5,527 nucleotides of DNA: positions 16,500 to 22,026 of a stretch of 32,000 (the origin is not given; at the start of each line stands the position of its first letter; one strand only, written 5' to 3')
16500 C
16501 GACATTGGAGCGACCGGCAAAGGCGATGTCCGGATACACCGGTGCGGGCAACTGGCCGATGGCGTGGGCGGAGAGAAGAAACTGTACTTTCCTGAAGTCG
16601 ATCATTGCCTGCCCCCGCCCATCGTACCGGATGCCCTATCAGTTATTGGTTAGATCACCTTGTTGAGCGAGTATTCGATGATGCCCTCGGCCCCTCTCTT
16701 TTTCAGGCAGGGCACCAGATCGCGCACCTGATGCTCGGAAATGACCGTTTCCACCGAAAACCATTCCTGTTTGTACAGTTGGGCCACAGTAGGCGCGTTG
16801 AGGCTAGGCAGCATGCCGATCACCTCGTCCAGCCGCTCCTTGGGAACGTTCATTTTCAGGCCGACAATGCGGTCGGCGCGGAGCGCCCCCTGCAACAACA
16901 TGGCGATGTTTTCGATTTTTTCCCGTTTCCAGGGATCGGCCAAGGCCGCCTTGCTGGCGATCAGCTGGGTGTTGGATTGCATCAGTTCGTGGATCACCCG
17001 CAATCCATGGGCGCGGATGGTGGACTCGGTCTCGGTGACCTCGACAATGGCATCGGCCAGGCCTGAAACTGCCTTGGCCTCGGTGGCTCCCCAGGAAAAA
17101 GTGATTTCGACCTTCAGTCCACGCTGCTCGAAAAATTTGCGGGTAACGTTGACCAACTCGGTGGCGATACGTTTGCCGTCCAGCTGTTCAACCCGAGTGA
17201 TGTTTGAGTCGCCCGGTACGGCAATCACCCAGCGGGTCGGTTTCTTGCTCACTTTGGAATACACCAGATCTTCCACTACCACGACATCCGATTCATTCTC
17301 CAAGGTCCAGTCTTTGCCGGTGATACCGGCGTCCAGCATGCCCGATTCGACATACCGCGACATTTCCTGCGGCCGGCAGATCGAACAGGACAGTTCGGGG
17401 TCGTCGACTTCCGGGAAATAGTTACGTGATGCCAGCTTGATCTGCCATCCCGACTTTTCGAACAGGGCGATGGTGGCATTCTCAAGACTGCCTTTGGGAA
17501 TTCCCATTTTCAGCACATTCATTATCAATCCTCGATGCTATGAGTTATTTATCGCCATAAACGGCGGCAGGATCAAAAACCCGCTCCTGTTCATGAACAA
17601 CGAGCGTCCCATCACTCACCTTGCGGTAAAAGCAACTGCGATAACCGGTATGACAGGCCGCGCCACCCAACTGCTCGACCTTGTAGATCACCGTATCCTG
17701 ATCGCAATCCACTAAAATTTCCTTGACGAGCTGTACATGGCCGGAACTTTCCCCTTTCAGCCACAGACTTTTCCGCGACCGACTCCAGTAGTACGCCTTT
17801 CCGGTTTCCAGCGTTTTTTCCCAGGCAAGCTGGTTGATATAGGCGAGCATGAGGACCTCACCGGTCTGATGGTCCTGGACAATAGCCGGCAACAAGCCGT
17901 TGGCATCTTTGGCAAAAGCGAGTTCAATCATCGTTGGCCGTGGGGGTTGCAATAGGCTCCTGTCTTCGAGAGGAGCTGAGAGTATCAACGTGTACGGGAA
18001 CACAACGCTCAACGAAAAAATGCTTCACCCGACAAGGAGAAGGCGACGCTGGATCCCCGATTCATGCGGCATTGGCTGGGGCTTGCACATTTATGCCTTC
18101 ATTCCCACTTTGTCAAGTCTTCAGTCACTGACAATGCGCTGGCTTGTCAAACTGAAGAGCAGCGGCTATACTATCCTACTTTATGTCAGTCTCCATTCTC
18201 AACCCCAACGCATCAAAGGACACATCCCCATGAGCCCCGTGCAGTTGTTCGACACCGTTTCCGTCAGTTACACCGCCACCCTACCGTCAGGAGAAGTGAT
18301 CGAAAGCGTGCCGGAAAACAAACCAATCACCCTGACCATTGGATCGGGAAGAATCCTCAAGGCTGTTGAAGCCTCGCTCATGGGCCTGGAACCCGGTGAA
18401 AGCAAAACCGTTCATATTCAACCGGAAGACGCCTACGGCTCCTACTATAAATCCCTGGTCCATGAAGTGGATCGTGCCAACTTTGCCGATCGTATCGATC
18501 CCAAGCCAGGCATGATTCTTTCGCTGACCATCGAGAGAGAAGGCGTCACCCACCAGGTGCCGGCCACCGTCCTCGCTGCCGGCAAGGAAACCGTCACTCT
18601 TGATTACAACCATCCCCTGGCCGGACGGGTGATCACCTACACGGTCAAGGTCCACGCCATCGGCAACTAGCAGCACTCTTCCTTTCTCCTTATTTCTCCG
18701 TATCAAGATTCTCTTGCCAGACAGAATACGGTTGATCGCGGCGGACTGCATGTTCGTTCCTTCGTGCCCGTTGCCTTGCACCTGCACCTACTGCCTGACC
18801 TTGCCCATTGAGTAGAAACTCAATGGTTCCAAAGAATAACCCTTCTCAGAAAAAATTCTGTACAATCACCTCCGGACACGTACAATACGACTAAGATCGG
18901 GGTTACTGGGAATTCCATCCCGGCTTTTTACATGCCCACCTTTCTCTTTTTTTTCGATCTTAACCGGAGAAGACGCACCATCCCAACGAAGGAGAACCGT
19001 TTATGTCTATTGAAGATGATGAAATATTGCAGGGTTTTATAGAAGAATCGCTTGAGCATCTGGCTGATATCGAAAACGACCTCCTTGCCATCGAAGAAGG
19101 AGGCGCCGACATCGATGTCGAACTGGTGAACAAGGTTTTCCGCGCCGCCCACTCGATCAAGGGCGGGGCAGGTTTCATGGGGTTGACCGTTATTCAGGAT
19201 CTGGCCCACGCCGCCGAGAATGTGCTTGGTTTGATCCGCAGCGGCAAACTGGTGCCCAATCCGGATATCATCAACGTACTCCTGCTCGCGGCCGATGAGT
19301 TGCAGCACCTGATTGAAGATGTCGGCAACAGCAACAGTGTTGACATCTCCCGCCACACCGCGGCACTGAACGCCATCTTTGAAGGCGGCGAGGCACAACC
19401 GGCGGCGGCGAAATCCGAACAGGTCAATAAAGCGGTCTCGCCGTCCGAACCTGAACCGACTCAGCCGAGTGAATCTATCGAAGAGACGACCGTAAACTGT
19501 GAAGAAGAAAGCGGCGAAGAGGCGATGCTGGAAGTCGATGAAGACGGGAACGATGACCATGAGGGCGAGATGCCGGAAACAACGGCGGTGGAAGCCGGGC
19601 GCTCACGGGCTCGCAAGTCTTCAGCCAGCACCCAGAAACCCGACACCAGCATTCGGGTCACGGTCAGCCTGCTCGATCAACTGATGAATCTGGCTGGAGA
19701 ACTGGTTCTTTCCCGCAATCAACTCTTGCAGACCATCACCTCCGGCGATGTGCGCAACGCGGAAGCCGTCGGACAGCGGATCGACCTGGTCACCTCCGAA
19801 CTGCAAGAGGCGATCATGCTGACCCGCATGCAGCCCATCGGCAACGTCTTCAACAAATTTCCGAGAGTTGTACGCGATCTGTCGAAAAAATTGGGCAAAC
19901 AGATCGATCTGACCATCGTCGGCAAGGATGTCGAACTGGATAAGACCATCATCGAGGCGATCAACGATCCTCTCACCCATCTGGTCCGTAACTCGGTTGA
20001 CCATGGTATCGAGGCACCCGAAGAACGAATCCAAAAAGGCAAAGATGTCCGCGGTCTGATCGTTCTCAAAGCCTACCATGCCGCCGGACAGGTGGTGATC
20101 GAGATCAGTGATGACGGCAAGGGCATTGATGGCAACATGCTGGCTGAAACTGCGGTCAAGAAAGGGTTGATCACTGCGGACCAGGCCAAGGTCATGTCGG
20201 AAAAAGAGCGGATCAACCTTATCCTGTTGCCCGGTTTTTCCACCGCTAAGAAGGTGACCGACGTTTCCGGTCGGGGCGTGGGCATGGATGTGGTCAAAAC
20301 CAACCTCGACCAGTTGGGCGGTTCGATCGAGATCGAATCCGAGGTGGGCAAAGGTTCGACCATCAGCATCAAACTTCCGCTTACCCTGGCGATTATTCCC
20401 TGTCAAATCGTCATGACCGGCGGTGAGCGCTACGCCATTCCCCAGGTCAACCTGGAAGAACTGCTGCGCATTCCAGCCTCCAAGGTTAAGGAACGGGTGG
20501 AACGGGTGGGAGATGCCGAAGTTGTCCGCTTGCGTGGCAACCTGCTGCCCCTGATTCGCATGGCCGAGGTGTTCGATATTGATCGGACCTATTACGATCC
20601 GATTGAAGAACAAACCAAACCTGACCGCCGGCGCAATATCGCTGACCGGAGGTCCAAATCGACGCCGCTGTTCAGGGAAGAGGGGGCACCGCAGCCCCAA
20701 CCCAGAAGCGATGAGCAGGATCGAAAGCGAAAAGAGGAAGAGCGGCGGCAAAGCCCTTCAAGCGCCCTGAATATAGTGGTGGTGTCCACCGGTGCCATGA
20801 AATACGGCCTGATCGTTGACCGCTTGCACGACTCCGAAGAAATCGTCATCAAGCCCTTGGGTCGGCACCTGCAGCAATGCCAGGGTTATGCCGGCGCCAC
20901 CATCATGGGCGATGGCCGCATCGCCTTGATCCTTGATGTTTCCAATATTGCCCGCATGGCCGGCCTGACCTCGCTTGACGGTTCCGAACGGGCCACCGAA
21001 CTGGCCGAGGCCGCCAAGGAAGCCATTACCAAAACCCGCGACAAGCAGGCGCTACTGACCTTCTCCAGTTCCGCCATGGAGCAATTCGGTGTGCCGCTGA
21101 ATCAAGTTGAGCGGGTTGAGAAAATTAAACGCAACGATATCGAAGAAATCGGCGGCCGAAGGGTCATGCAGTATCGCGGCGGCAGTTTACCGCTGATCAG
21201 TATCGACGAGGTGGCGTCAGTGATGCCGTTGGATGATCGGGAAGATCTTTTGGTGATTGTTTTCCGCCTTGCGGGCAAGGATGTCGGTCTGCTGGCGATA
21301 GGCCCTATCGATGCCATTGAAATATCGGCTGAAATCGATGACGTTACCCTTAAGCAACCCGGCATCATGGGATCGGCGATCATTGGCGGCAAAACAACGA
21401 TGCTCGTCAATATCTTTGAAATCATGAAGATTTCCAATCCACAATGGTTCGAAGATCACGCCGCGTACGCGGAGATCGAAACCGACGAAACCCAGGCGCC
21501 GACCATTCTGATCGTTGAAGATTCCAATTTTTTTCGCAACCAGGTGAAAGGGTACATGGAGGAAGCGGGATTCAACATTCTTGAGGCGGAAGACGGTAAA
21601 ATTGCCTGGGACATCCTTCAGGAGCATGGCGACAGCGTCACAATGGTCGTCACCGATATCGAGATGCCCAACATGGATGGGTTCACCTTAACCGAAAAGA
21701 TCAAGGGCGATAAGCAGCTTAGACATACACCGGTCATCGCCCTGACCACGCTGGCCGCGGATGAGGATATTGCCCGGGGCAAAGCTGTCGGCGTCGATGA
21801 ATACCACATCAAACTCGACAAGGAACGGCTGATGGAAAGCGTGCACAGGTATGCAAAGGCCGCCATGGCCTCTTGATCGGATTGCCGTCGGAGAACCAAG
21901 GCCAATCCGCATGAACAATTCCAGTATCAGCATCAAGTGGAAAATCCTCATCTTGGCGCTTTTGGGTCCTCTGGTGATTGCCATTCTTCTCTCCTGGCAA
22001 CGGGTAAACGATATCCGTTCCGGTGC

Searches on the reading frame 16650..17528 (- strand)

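Call 75: search_protein_families(library=pfam, proteins=[window:16650-17528:-], max_evalue=0.00001)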
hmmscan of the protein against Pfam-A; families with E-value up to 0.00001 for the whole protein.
window:16650-17528:- (292 aa): 2 families
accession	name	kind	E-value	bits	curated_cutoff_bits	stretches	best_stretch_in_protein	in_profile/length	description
PF01634.23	HisG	-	4e-47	160.5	25.5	1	52-213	1-157/158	ATP phosphoribosyltransferase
PF08029.16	HisG_C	-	1.1e-24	86.8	23.5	1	218-290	1-73/73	HisG, C-terminal domain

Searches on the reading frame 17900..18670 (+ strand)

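Call 75: search_protein_families(library=pfam, proteins=[window:17900-18670:+], max_evalue=0.00001)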
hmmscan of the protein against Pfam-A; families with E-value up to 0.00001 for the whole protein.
window:17900-18670:+ (256 aa): 1 family
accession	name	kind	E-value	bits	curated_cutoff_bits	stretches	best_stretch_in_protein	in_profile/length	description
PF00254.34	FKBP_C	-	4.2e-12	46.7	21.1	1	118-181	9-73/94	FKBP-type peptidyl-prolyl cis-trans isomerase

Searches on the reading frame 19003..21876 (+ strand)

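Call 75: search_protein_families(library=pfam, proteins=[window:19003-21876:+], max_evalue=0.00001)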
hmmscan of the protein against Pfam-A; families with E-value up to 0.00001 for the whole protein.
window:19003-21876:+ (957 aa): 5 families
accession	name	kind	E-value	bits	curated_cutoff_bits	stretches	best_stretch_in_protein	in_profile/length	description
PF01584.24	CheW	-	2.1e-34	118.6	23.5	3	582-651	62-135/138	CheW-like domain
PF00072.30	Response_reg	-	3.9e-20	72.5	30.2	1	835-947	1-110/111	Response regulator receiver domain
PF02518.31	HATPase_c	-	1.9e-18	67.4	26.4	1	322-461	4-110/111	Histidine kinase-, DNA gyrase B-, and HSP90-like ATPase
PF01627.28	Hpt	-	3.2e-18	66.2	24.6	1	7-102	1-76/84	Hpt domain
PF02895.20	H-kinase_dim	-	1.5e-11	45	23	1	215-272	2-66/68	Signal transducing histidine kinase, homodimeric domain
